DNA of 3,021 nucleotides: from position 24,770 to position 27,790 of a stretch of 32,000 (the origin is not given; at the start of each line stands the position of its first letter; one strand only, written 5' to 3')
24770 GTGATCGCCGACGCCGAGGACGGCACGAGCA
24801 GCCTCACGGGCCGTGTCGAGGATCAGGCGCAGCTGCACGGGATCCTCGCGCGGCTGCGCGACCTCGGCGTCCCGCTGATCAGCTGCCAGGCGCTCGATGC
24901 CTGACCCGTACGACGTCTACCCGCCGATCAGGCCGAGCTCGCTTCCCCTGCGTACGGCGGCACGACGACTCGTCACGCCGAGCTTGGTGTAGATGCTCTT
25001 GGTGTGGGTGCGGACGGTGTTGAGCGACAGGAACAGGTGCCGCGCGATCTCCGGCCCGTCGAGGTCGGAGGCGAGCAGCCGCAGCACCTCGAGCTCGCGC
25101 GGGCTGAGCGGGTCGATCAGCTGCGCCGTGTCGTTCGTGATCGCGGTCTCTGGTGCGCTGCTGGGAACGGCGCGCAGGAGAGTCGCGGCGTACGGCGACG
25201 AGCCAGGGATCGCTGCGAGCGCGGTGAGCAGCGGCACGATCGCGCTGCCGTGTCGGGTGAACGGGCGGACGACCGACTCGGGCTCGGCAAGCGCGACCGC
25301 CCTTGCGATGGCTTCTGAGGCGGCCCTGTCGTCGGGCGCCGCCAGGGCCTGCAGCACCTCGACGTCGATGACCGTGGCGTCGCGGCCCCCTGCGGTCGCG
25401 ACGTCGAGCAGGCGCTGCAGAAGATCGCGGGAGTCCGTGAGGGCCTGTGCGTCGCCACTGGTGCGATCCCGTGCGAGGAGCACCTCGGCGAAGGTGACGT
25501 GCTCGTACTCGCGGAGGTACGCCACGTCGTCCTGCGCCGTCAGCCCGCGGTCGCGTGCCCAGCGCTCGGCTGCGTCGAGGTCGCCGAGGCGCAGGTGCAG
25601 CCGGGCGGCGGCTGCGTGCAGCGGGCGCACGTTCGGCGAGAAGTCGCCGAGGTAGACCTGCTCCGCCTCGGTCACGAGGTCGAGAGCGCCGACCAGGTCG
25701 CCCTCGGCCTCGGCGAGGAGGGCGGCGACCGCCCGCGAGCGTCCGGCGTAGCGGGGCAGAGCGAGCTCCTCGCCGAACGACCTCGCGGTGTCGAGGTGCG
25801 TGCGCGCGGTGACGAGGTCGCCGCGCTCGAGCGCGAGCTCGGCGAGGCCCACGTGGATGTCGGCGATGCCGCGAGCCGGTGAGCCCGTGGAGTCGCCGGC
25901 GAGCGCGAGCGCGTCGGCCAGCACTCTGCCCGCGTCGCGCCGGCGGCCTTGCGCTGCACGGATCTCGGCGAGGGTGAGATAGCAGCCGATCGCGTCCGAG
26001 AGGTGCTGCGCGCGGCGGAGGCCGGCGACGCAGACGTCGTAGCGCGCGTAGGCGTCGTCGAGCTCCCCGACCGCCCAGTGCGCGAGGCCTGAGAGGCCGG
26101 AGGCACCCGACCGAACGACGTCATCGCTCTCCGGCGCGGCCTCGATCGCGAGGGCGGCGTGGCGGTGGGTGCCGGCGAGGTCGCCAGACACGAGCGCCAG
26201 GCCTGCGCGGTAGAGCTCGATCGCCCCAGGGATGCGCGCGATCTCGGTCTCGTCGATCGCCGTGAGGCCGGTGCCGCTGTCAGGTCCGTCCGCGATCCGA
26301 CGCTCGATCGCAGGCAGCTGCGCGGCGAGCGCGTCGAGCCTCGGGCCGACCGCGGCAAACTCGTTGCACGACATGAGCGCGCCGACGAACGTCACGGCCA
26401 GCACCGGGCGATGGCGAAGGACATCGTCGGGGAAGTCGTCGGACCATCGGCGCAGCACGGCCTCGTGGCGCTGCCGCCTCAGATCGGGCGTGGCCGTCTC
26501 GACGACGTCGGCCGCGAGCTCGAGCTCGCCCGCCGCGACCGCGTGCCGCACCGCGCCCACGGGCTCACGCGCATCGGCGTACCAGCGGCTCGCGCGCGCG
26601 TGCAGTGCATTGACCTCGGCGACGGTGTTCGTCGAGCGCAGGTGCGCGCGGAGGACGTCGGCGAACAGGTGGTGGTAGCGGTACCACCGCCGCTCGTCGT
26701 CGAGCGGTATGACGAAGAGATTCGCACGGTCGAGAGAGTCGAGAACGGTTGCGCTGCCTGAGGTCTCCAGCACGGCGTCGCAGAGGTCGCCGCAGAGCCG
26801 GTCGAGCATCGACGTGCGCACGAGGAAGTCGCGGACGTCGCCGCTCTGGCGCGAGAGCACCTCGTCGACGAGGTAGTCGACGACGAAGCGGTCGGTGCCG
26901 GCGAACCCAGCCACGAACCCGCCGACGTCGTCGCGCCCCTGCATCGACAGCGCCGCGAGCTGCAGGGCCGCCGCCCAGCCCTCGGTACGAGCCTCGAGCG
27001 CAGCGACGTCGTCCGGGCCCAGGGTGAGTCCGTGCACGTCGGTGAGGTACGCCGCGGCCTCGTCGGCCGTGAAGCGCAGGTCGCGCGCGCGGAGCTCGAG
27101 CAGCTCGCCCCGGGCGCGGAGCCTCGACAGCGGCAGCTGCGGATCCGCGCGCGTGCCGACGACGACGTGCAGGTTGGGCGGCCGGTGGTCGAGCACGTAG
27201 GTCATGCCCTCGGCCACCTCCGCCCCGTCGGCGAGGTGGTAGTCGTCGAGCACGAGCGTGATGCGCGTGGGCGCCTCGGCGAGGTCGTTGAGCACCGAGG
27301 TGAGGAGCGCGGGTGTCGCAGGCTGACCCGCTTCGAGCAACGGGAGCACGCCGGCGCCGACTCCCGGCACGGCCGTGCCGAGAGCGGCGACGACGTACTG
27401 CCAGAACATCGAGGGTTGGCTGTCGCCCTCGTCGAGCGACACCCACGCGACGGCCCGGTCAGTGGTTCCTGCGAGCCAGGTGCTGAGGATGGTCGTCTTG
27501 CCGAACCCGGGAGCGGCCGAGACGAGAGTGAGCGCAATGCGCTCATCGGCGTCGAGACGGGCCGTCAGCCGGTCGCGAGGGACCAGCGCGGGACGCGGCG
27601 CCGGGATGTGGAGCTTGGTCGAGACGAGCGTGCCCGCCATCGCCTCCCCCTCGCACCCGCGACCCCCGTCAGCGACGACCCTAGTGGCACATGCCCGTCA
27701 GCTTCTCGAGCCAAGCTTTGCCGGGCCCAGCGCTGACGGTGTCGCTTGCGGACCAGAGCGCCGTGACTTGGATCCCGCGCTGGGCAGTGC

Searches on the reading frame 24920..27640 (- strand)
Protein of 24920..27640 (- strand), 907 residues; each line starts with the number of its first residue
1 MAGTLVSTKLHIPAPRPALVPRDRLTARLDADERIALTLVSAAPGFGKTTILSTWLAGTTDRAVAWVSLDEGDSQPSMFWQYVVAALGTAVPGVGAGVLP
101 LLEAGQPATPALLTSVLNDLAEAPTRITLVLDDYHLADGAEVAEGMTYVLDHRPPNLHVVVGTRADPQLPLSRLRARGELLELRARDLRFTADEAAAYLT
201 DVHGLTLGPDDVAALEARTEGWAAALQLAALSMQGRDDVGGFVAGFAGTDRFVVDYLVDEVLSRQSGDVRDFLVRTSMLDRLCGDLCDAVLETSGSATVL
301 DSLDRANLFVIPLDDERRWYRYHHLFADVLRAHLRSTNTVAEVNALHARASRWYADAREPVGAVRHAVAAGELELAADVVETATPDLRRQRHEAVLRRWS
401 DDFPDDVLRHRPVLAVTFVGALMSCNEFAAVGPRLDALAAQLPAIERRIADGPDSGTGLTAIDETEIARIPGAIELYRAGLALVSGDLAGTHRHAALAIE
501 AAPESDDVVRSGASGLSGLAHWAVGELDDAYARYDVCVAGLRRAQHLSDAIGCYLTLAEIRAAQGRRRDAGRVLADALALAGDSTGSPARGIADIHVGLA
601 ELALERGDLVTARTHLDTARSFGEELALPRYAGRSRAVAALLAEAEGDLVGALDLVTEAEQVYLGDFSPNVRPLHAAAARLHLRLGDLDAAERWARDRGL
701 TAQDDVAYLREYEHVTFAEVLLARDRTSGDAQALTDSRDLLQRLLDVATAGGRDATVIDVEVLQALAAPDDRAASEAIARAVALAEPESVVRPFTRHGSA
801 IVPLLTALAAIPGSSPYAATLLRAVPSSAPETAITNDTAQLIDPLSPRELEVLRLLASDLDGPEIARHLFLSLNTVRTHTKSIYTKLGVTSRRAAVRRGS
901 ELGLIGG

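Call 10: search_protein_families(library=pfam, proteins=[window:24920-27640:-], max_evalue=0.01)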
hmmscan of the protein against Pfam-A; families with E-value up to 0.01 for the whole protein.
window:24920-27640:- (907 aa): 5 families
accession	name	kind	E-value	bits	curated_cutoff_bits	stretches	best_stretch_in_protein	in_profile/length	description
PF17874.7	TPR_MalT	-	3.3e-44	152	45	1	472-809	1-334/336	MalT-like TPR region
PF00196.25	GerE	-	4.6e-16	58.6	23.5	1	843-897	1-55/57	Bacterial regulatory proteins, luxR family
PF13424.12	TPR_12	-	0.0003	21.3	30.1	0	555-620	7-72/77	Tetratricopeptide repeat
PF13401.12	AAA_22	-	0.0074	17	27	0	37-137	7-96/130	AAA domain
PF14559.12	TPR_19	-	0.0093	16.7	25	1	645-708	3-61/68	Tetratricopeptide repeat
